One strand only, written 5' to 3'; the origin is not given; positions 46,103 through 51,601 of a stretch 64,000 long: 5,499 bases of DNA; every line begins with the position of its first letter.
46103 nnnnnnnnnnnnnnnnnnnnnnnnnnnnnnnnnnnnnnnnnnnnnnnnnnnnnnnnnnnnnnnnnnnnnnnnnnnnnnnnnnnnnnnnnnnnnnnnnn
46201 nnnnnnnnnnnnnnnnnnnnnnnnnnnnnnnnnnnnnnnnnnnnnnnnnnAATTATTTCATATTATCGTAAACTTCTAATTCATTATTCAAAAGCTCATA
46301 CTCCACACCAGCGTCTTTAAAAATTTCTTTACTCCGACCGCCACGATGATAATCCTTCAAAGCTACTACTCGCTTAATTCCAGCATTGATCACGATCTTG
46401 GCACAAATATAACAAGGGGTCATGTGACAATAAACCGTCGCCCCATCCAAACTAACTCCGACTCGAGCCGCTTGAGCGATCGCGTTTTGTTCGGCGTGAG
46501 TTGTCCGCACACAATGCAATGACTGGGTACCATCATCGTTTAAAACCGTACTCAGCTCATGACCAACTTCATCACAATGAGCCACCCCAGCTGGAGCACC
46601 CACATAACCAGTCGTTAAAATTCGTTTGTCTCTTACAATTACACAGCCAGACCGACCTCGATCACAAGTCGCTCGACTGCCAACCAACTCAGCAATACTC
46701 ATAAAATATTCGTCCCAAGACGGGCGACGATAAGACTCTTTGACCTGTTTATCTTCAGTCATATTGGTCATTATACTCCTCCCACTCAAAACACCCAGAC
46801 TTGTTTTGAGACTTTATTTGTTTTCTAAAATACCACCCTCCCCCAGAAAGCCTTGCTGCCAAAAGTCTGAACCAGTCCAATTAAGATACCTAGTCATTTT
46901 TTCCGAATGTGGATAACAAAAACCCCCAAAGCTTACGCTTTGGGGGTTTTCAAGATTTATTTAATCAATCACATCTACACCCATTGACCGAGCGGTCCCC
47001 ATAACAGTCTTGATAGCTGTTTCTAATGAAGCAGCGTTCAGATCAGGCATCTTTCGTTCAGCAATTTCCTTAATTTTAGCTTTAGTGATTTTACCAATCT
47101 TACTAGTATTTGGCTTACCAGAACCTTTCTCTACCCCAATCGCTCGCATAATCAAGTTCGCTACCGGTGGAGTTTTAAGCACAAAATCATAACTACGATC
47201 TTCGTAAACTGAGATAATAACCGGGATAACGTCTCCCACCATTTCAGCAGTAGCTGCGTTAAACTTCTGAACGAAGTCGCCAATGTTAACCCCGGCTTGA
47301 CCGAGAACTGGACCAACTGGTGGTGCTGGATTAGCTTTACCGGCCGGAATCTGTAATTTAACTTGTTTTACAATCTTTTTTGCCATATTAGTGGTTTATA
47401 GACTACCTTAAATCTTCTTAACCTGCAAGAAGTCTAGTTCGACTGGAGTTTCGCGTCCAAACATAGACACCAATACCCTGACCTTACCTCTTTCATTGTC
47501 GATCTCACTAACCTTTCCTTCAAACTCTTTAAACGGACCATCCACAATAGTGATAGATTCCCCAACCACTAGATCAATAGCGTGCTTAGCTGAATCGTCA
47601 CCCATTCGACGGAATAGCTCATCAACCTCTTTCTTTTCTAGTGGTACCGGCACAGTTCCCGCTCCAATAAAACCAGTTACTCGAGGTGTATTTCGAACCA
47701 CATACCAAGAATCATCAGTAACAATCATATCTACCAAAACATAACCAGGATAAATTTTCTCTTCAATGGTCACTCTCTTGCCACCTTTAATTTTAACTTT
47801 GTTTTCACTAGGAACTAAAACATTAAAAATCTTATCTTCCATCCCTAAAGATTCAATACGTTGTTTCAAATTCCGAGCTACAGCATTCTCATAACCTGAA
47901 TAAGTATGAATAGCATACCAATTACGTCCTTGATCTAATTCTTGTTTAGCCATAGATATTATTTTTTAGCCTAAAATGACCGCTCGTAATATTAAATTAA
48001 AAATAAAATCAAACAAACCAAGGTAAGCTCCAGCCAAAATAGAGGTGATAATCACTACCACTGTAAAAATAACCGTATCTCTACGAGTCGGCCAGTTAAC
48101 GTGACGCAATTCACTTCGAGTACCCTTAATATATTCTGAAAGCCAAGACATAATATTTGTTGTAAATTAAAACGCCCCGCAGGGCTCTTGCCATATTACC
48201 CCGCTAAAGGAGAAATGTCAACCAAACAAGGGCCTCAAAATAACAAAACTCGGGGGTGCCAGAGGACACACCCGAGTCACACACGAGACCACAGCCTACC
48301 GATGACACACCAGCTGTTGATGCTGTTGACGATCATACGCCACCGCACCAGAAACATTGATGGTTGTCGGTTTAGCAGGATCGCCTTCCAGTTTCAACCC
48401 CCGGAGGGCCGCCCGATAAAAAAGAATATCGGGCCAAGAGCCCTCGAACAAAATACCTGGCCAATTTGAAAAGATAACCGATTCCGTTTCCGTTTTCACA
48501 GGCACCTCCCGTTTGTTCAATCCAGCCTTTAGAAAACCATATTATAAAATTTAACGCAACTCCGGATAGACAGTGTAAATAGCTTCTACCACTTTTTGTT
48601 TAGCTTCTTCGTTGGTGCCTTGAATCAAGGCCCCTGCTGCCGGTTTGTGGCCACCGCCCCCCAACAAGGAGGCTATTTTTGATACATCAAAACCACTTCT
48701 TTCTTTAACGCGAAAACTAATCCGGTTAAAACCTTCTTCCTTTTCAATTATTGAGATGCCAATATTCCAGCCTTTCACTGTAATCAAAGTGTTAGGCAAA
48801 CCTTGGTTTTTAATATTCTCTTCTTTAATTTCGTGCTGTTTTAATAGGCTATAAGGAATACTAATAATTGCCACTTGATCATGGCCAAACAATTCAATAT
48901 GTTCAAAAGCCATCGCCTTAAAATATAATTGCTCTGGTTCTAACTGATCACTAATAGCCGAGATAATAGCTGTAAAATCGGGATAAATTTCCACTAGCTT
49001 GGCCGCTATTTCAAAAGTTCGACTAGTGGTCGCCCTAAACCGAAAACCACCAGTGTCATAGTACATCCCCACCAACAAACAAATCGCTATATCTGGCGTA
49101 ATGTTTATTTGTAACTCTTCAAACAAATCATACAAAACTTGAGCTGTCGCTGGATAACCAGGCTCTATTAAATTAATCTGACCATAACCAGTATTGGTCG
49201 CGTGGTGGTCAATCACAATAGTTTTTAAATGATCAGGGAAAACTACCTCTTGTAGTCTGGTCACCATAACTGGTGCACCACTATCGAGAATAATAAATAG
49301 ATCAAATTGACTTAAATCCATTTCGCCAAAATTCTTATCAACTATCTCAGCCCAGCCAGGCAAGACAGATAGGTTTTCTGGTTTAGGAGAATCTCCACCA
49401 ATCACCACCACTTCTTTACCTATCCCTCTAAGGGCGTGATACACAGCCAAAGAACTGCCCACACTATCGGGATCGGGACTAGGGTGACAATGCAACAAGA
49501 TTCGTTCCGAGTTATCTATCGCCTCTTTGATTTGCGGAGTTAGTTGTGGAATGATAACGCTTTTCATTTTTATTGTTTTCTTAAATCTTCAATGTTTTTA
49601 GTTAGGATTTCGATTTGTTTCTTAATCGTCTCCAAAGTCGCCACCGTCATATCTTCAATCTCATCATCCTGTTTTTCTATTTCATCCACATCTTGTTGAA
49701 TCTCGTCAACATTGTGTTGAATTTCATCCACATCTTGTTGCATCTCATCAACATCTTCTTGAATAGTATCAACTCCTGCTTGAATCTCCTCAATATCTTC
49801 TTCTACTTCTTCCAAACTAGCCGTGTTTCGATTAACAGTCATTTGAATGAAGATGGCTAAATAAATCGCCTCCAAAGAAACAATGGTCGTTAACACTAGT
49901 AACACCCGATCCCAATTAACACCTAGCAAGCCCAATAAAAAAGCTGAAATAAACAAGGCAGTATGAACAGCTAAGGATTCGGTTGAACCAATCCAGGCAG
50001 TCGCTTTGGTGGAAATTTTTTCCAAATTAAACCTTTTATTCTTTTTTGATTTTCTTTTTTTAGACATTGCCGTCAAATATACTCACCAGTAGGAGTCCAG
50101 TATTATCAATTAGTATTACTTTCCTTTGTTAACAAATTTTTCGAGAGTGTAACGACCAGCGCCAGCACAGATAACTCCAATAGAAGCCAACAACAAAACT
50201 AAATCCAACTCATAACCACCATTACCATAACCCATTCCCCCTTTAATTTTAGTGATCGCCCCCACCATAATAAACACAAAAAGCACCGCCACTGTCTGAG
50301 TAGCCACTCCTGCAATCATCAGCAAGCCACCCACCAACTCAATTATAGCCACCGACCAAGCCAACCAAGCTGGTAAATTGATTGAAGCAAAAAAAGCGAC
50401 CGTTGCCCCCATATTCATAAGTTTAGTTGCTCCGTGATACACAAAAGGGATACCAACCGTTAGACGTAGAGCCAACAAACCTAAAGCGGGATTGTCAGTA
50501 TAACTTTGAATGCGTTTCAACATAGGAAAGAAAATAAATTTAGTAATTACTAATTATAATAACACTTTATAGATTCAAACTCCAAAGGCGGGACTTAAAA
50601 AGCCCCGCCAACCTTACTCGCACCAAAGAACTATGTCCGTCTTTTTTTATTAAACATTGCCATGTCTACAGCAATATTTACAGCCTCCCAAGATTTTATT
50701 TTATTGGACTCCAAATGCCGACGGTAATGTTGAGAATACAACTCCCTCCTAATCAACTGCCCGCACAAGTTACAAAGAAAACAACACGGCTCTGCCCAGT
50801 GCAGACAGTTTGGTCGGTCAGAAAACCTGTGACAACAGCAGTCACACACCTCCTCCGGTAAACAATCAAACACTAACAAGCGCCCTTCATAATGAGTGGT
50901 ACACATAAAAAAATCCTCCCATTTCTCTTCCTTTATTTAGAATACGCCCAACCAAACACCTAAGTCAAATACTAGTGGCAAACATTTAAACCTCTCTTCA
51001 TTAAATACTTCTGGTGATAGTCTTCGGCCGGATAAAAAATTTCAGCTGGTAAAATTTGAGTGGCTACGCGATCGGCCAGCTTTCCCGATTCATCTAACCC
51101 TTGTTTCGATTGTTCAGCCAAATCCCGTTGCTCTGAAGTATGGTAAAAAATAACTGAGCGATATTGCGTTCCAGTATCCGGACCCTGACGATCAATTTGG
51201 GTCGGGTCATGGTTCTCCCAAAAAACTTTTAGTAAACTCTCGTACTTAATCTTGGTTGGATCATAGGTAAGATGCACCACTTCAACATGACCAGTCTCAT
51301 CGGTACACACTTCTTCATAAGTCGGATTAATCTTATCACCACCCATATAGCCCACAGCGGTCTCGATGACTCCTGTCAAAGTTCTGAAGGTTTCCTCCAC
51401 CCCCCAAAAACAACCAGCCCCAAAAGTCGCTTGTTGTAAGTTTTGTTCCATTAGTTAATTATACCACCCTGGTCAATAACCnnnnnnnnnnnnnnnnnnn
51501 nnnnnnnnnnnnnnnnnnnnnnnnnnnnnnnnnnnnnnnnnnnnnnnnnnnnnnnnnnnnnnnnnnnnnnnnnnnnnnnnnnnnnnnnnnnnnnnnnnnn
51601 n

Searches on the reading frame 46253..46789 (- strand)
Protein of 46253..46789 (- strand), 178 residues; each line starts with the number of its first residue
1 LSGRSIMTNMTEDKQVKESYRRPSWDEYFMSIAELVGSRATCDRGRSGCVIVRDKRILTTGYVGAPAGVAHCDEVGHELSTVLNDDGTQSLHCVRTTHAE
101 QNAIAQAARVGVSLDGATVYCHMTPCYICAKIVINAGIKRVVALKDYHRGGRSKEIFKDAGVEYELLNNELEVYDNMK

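Call 86: search_protein_families(library=pfam, proteins=[window:46253-46789:-], max_evalue=0.0001)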
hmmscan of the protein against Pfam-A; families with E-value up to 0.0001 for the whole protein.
window:46253-46789:- (178 aa): 2 families
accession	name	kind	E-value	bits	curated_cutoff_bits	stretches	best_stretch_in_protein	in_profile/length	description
PF00383.29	dCMP_cyt_deam_1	-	7.1e-25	87.3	25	1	24-144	2-101/102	Cytidine and deoxycytidylate deaminase zinc-binding region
PF14437.12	MafB19-deam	-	2.3e-19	70.1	27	1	24-157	2-113/142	MafB19-like deaminase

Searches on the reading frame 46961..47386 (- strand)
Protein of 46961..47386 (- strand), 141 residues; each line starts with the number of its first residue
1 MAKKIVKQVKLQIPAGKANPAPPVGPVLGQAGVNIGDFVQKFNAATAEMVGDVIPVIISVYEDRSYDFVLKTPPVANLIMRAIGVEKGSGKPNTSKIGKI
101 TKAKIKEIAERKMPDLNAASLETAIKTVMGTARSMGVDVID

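Call 86: search_protein_families(library=pfam, proteins=[window:46961-47386:-], max_evalue=0.0001)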
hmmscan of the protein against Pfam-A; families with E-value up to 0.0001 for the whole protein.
window:46961-47386:- (141 aa): 2 families
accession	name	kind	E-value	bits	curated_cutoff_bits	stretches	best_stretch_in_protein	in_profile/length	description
PF00298.24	Ribosomal_L11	-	4.8e-28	97.8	21.4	1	71-139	1-69/69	Ribosomal protein L11, RNA binding domain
PF03946.19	Ribosomal_L11_N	-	1.3e-26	92.6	32.9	1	9-66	1-58/58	Ribosomal protein L11, N-terminal domain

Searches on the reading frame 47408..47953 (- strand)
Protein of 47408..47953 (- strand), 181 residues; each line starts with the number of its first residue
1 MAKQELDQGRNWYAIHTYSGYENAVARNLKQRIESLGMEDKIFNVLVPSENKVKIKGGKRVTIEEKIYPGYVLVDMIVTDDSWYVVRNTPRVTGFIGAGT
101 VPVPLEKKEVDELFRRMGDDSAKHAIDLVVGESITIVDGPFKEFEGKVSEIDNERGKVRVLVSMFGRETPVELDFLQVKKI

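Call 86: search_protein_families(library=pfam, proteins=[window:47408-47953:-], max_evalue=0.0001)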
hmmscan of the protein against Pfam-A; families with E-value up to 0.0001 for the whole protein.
window:47408-47953:- (181 aa): 2 families
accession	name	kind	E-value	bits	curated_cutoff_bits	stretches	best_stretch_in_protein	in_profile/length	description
PF02357.24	NusG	-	6e-28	97.6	22.2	1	11-113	2-92/93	Transcription termination factor nusG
PF00467.35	KOW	-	1.6e-05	25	22.3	1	130-162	1-31/32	KOW motif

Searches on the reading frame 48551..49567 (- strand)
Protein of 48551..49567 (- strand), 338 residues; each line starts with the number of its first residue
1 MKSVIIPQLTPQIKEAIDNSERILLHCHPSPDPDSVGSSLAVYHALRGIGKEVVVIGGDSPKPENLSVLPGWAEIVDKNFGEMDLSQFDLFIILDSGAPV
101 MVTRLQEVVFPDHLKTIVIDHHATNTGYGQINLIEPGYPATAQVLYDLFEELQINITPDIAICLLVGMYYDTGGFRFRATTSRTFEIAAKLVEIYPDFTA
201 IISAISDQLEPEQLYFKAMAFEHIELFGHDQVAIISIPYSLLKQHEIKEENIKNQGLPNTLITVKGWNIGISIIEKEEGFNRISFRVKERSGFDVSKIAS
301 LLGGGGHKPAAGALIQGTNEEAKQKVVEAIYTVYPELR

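Call 86: search_protein_families(library=pfam, proteins=[window:48551-49567:-], max_evalue=0.0001)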
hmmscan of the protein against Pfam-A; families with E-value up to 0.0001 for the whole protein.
window:48551-49567:- (338 aa): 2 families
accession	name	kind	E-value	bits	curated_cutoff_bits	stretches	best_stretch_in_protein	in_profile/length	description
PF01368.27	DHH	-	1.2e-16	61.6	28.1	1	22-168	1-125/125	DHH family, N-terminal domain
PF02272.25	DHHA1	-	5.3e-07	30.5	25.9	1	267-330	31-96/102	DHHA1 domain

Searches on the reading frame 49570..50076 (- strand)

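Call 86: search_protein_families(library=pfam, proteins=[window:49570-50076:-], max_evalue=0.0001)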
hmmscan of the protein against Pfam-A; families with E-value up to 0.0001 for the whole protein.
window:49570-50076:- (168 aa): 2 families
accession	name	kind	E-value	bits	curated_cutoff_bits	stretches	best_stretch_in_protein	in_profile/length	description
PF05055.17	DUF677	-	7.2e-09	35.4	29.1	1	58-167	209-316/336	Protein of unknown function (DUF677)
PF06103.16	DUF948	-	5.2e-05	23.8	37.2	0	65-133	5-73/89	Bacterial protein of unknown function (DUF948)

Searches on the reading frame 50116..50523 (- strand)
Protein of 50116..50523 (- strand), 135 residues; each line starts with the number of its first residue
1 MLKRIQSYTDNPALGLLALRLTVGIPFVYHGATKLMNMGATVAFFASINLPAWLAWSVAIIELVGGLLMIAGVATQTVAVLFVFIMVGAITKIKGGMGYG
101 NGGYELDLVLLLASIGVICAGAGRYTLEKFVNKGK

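Call 87: search_protein_families(library=pfam, proteins=[window:50116-50523:-], max_evalue=0.0001)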
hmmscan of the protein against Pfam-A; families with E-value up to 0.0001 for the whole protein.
window:50116-50523:- (135 aa): 3 families
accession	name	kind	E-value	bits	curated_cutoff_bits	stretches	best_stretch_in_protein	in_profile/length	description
PF07681.17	DoxX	-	9.7e-20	71.4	23.6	1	15-91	1-81/85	DoxX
PF07291.16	MauE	-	4.8e-06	27.3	27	1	16-89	5-83/128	Methylamine utilisation protein MauE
PF13564.11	DoxX_2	-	6.7e-05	23.4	26.3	1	25-91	8-79/103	DoxX-like family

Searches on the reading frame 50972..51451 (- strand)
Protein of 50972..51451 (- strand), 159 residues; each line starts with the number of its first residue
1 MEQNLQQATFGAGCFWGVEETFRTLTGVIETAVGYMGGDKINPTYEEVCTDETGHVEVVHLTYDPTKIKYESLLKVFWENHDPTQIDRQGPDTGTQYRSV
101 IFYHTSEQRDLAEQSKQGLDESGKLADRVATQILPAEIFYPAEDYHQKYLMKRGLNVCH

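Call 87: search_protein_families(library=pfam, proteins=[window:50972-51451:-], max_evalue=0.0001)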
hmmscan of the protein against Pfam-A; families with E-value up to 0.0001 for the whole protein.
window:50972-51451:- (159 aa): 1 family
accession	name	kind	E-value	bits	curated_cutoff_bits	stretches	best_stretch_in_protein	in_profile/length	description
PF01625.27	PMSR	-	4.4e-65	219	23.7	1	7-159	1-153/153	Peptide methionine sulfoxide reductase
